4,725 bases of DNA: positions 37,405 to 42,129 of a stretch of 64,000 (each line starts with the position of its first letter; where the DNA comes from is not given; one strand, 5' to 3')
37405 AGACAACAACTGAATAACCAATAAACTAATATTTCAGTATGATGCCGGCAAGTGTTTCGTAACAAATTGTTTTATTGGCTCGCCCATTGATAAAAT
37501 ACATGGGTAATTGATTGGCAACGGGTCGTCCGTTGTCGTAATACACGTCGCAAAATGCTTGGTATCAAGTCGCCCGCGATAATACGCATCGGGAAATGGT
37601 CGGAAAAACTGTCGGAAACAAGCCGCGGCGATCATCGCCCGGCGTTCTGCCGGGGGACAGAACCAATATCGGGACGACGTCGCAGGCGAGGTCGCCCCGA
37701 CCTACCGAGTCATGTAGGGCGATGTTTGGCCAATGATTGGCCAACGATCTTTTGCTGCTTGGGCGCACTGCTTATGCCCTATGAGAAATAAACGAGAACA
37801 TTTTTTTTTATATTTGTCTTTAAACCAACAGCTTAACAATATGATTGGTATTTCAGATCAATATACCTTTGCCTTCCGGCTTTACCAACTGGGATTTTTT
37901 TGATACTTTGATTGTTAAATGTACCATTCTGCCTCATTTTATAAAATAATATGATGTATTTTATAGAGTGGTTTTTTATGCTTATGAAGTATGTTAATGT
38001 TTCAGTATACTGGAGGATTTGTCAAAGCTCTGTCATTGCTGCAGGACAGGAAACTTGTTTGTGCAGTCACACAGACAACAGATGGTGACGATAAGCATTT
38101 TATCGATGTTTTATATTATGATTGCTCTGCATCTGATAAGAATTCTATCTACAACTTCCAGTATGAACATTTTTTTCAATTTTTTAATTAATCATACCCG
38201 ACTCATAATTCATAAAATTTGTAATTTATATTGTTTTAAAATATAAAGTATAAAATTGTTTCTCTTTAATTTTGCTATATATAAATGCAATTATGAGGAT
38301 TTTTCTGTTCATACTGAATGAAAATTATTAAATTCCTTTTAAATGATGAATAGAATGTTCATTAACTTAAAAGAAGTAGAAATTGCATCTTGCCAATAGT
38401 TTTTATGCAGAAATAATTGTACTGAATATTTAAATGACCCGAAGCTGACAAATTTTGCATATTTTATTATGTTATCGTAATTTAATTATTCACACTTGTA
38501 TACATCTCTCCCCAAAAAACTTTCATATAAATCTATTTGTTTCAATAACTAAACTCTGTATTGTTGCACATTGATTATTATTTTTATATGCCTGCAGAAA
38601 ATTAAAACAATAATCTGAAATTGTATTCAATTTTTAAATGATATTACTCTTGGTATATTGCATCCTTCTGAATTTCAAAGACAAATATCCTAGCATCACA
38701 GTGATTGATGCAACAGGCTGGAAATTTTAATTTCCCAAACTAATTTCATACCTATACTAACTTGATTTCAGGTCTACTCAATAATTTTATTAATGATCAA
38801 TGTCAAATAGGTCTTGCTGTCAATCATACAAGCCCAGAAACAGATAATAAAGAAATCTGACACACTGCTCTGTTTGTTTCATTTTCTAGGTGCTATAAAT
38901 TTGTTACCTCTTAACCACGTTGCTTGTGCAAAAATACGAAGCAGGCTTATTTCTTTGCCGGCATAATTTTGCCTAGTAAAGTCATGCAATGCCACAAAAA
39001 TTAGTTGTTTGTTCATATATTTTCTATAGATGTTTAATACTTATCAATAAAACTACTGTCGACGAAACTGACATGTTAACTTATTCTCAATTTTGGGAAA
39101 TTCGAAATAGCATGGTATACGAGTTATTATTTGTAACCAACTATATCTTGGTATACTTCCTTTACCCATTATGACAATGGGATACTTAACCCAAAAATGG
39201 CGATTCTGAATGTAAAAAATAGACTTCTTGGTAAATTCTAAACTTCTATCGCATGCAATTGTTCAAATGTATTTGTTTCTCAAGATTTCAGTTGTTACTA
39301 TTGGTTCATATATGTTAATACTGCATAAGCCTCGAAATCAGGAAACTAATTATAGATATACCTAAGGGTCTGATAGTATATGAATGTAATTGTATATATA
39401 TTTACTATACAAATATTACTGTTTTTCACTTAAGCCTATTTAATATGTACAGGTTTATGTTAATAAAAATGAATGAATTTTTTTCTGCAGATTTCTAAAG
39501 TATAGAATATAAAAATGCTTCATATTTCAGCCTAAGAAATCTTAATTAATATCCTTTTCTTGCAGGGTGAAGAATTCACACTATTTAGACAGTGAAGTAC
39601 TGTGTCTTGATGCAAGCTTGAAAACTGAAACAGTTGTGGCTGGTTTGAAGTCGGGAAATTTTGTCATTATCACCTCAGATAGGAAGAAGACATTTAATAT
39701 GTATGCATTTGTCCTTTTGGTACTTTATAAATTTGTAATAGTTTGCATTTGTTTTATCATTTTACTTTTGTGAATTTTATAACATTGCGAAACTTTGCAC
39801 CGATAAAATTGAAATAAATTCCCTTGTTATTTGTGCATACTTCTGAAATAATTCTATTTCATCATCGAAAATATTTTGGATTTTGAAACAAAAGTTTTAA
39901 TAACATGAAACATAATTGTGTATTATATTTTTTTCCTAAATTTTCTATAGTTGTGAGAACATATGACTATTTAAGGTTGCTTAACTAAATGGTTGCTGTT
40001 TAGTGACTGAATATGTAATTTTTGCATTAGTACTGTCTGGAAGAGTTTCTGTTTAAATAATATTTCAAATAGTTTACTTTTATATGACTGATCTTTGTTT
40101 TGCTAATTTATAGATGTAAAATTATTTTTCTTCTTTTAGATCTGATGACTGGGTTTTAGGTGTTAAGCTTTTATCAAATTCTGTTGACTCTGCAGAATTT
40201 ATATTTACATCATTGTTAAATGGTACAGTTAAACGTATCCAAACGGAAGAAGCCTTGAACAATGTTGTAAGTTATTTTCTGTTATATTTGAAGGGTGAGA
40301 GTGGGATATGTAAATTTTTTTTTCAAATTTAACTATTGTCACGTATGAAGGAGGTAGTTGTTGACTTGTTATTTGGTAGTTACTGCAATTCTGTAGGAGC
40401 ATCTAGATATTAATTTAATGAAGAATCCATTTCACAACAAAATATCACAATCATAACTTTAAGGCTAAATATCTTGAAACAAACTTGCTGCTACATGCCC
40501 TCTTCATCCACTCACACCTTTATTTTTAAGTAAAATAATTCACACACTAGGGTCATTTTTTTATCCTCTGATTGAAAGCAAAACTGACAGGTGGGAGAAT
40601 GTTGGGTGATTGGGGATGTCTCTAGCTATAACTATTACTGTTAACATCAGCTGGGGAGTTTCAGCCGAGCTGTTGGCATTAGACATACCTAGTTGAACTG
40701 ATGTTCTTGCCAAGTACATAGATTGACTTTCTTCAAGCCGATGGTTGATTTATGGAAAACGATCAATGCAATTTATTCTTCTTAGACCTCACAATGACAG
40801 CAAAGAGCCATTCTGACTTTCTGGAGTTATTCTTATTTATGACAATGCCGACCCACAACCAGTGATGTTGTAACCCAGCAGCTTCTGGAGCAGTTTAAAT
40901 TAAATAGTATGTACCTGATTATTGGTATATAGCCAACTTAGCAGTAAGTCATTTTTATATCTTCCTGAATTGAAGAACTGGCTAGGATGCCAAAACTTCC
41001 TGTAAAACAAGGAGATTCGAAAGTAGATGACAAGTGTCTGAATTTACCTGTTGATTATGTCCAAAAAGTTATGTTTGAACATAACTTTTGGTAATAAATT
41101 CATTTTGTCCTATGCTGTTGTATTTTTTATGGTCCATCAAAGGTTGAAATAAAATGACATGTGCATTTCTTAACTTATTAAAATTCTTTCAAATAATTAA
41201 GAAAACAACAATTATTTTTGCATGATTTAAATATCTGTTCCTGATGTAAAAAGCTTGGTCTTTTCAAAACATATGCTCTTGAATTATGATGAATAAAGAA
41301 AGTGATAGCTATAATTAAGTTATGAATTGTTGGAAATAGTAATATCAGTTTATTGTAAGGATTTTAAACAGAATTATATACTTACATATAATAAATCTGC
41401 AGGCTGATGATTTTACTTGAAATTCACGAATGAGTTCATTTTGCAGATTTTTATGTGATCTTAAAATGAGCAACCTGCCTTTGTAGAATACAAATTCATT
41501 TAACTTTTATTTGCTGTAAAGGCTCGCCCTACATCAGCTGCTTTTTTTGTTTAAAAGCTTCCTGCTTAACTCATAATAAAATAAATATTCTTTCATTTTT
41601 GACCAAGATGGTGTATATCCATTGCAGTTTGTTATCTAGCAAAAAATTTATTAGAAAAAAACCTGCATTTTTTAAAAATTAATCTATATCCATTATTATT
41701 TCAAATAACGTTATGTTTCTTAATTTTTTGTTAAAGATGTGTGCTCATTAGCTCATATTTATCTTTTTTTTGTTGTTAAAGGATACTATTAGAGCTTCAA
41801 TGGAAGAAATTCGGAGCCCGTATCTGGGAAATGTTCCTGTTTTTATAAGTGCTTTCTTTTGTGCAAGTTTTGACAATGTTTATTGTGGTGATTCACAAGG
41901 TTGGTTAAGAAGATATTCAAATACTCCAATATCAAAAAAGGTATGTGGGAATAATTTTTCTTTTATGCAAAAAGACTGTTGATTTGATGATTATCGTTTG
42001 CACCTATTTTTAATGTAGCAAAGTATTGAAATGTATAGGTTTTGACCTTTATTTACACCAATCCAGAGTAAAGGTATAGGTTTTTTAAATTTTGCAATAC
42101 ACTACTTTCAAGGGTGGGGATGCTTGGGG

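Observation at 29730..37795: Two CpG-rich islands with palindromic CCAAT boxes in inverted orientation around a 7.4-kb intronic segment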

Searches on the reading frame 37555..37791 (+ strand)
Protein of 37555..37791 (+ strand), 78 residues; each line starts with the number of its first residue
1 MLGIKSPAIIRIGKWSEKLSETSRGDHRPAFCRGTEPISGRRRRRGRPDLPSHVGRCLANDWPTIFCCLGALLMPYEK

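Call 35: find_encoding_contigs(protein=window:37555-37791:+, flank=10000)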
Protein window:37555-37791:+ (78 aa): no gene with exactly this product is on record in the collection.

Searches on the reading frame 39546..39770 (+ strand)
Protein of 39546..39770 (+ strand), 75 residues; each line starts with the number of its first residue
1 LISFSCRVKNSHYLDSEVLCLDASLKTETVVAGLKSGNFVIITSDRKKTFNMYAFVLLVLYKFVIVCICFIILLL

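Call 45: search_protein_families(library=pfam, max_evalue=0.1, proteins=[window:39546-39770:+])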
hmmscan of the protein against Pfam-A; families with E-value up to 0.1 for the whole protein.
window:39546-39770:+ (75 aa): 2 families
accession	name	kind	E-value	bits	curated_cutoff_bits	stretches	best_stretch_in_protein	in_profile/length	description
PF16755.11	Beta-prop_NUP159_NUP214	-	0.06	13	29.6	1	9-48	140-181/366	NUP159/214 beta propeller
PF23748.1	Beta-prop_LRRK2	-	0.089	12.2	26.9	1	11-50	54-97/359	LRRK2 beta propeller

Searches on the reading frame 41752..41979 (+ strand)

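Call 45: search_protein_families(library=pfam, max_evalue=0.1, proteins=[window:41752-41979:+])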
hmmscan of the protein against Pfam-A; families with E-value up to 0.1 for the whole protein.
window:41752-41979:+ (76 aa): 1 family
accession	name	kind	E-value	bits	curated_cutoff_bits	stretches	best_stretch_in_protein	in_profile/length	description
PF05875.18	Ceramidase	-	0.016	15.1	32.5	1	8-61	151-206/259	Ceramidase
